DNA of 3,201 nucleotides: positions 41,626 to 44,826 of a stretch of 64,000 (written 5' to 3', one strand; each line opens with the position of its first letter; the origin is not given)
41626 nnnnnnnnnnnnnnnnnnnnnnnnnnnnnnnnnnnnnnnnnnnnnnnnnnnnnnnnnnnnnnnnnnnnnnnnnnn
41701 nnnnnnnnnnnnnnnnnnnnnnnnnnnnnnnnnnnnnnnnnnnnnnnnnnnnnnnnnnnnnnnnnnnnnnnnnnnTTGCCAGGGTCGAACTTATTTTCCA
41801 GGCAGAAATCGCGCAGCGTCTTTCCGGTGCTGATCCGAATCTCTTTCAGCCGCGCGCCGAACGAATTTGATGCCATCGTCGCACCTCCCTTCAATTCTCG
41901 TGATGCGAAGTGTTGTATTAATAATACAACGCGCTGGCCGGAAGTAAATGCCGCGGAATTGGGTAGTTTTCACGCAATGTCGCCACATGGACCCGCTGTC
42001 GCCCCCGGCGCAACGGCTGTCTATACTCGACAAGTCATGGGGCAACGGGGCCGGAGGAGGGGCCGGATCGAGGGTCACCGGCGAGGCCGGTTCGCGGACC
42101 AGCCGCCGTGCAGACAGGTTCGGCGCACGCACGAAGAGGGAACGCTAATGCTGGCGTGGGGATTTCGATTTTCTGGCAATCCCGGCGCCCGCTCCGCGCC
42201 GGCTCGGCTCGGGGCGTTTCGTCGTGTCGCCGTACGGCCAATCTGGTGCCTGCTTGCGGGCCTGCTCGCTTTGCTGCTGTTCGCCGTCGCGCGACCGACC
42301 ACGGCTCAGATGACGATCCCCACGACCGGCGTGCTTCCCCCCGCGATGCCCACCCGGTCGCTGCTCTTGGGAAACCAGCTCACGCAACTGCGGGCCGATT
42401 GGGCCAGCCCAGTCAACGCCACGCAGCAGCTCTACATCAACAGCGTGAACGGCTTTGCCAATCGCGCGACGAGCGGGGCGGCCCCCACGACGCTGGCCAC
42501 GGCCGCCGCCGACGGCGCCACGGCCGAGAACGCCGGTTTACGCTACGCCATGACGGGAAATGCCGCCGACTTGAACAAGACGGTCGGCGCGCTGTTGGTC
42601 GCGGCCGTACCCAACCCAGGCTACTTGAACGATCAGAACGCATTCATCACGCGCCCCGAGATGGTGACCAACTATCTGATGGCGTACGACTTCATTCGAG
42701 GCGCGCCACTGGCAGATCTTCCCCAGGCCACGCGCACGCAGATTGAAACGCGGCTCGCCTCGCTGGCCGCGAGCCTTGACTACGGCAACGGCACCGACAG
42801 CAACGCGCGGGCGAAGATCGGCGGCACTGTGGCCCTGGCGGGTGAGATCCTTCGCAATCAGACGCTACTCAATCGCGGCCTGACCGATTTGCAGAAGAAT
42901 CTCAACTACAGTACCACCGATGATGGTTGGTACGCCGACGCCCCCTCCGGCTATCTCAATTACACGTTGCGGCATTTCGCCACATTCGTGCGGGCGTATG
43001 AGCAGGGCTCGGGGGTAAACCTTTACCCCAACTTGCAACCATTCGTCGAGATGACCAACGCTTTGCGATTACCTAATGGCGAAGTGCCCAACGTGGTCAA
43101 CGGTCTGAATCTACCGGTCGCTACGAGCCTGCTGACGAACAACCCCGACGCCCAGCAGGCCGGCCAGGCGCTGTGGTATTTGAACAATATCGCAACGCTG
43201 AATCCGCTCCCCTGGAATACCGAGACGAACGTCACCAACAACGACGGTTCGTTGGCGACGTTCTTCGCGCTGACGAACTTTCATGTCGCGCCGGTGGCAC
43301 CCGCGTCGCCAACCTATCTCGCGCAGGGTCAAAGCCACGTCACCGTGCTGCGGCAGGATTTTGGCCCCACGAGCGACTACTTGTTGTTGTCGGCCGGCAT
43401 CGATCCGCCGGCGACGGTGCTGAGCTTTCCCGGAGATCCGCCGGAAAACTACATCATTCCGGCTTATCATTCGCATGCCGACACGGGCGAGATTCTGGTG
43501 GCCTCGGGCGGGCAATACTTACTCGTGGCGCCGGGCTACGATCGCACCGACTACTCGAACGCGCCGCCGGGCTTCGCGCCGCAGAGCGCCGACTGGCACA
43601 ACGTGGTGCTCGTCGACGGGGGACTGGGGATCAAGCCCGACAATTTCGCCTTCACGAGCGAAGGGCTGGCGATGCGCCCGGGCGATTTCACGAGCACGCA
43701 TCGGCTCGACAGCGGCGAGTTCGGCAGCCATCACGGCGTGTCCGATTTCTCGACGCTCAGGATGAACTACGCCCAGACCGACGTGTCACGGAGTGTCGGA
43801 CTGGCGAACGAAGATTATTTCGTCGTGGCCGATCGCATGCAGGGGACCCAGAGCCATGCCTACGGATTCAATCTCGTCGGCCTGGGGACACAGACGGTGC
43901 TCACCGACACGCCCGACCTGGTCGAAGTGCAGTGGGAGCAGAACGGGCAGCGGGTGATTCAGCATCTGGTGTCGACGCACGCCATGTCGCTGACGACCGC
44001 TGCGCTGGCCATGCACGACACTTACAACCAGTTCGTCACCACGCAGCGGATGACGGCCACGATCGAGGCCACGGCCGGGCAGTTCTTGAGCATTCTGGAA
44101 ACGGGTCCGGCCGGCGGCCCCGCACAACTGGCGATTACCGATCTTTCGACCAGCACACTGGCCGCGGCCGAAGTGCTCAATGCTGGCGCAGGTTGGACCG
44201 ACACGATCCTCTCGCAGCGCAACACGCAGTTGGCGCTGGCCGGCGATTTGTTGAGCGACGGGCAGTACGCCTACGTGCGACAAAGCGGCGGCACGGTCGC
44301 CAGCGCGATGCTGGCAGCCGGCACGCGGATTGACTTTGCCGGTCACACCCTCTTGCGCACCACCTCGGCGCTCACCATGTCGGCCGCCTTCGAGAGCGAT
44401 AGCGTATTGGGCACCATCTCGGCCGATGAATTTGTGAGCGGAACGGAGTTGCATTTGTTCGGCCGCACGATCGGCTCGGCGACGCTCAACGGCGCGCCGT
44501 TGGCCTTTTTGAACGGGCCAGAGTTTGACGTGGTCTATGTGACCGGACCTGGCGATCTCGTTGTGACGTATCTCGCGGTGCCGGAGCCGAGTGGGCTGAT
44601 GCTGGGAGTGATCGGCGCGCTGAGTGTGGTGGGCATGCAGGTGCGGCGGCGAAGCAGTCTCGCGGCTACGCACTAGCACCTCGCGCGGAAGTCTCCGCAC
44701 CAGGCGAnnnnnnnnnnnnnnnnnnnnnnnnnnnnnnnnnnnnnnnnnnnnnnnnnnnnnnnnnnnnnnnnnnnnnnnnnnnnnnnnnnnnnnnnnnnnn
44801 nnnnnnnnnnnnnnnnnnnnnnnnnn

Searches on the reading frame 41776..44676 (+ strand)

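Call 17: search_protein_families(library=pfam, proteins=[window:41776-44676:+], max_evalue=0.001)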
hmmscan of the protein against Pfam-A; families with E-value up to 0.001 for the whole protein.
window:41776-44676:+ (966 aa): 1 family
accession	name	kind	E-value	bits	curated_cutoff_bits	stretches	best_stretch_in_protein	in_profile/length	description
PF07940.18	Hepar_II_III_C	-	3.4e-07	30.5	24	1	530-760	9-222/237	Heparinase II/III-like, C-terminal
